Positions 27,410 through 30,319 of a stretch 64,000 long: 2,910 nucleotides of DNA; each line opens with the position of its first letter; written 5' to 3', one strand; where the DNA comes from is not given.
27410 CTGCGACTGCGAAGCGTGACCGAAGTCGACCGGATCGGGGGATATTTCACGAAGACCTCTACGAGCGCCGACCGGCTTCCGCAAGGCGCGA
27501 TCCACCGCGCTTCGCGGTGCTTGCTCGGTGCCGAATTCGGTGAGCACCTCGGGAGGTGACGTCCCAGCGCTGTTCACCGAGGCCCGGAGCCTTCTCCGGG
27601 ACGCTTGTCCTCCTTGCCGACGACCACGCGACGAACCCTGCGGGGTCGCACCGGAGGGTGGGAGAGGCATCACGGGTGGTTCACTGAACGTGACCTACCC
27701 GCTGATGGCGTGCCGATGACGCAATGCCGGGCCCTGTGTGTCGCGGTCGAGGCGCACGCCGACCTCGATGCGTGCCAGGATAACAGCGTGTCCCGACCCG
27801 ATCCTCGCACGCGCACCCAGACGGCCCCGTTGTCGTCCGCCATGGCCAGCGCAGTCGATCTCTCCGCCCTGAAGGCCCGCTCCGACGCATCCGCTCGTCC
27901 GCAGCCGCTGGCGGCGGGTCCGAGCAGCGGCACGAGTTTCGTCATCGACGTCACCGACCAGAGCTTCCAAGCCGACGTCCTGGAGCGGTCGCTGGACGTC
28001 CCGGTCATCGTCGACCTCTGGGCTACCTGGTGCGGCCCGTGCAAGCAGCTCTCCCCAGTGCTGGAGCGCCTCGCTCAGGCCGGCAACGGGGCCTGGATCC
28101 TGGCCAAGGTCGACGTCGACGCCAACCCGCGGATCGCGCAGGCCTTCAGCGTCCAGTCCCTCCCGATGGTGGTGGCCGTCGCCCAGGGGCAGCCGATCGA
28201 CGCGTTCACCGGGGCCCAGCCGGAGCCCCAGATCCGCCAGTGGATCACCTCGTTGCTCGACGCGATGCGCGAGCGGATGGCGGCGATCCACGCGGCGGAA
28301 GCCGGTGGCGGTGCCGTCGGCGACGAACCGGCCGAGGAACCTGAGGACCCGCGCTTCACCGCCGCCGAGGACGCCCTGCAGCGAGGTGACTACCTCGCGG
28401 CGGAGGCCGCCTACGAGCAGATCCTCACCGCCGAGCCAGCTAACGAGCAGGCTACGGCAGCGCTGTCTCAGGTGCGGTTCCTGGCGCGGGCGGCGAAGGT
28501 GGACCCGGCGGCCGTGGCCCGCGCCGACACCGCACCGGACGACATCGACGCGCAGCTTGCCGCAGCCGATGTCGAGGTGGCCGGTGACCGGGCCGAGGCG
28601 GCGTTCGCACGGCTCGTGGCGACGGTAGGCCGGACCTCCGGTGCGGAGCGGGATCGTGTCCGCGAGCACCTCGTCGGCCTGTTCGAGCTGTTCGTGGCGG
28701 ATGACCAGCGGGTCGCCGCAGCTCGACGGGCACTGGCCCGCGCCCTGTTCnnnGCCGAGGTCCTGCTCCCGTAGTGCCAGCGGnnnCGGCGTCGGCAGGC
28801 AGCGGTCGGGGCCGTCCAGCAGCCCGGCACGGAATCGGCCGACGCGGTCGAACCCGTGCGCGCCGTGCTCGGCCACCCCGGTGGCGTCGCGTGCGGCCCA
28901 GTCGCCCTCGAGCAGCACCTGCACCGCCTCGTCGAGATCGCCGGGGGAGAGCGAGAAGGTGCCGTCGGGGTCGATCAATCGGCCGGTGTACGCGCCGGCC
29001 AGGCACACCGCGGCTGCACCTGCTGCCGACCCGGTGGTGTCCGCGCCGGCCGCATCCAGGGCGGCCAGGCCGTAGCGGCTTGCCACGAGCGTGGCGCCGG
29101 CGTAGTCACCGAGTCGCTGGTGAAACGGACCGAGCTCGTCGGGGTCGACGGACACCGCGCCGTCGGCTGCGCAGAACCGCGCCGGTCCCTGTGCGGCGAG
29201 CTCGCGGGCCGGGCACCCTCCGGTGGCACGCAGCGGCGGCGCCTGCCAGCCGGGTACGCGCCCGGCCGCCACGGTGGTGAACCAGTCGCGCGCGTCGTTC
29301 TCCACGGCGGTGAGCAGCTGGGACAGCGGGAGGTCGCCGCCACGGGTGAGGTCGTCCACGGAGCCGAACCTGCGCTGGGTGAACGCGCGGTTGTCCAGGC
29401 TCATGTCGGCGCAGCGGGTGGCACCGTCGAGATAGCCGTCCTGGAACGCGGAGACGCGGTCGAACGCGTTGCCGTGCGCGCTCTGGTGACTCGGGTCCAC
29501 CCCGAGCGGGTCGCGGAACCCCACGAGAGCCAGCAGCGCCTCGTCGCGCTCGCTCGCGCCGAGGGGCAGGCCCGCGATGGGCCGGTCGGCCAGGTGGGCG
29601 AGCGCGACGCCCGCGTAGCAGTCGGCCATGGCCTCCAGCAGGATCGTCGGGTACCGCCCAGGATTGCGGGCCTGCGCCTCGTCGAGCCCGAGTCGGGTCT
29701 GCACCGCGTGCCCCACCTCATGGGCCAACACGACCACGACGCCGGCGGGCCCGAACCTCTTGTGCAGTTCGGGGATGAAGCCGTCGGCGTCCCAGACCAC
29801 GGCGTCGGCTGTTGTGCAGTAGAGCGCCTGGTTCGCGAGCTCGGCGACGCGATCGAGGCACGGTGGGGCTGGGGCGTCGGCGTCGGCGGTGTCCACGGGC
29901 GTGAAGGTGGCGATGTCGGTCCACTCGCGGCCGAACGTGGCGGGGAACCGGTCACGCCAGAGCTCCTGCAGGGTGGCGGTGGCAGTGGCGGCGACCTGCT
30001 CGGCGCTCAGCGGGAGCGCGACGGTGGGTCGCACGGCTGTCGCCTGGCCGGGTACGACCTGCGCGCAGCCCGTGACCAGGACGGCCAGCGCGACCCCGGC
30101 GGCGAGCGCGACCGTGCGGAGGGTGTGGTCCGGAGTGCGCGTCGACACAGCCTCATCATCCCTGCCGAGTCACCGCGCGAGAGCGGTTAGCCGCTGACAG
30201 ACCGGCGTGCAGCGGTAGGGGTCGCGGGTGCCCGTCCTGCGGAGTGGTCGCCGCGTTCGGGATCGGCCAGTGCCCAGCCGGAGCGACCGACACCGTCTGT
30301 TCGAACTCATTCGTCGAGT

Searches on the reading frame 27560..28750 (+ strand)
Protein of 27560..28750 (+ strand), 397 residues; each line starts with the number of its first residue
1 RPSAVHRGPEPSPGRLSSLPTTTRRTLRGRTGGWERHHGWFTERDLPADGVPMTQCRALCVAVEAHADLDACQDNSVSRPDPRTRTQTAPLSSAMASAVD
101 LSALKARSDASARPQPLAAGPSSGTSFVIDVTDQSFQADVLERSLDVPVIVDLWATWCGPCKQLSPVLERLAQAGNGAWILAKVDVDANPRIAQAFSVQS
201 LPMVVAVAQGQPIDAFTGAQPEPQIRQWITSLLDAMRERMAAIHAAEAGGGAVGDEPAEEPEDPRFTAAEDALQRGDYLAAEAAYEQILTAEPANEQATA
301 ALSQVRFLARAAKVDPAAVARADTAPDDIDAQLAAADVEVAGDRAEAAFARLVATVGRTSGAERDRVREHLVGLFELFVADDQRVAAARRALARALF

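Call 60: search_protein_families(library=pfam, proteins=[window:27560-28750:+], max_evalue=0.0001)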
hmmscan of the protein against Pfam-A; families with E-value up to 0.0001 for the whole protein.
window:27560-28750:+ (397 aa): 2 families
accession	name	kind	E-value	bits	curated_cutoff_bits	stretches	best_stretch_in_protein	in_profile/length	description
PF00085.26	Thioredoxin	-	8.6e-24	84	23.5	1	128-230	2-102/103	Thioredoxin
PF14561.12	TPR_20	-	2.2e-16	60.4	25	1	318-397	11-90/90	Tetratricopeptide repeat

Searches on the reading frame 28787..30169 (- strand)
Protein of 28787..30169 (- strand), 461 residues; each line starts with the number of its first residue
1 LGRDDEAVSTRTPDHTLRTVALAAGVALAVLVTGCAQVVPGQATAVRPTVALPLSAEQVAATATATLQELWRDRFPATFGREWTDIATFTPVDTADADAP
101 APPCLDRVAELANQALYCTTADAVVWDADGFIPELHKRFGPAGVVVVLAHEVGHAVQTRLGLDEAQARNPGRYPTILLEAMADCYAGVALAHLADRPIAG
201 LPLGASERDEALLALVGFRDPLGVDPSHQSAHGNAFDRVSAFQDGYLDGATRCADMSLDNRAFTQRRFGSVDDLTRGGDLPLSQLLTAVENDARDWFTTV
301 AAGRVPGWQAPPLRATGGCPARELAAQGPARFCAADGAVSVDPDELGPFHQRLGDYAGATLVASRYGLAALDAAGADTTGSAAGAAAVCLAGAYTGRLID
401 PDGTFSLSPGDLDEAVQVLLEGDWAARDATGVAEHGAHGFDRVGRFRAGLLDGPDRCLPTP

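Call 60: search_protein_families(library=pfam, proteins=[window:28787-30169:-], max_evalue=0.0001)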
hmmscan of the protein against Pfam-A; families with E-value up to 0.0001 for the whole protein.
window:28787-30169:- (461 aa): 1 family
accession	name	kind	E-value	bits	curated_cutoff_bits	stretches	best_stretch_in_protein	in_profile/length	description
PF04228.19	Zn_peptidase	-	4.2e-08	33.5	23.2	1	20-195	46-225/290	Putative neutral zinc metallopeptidase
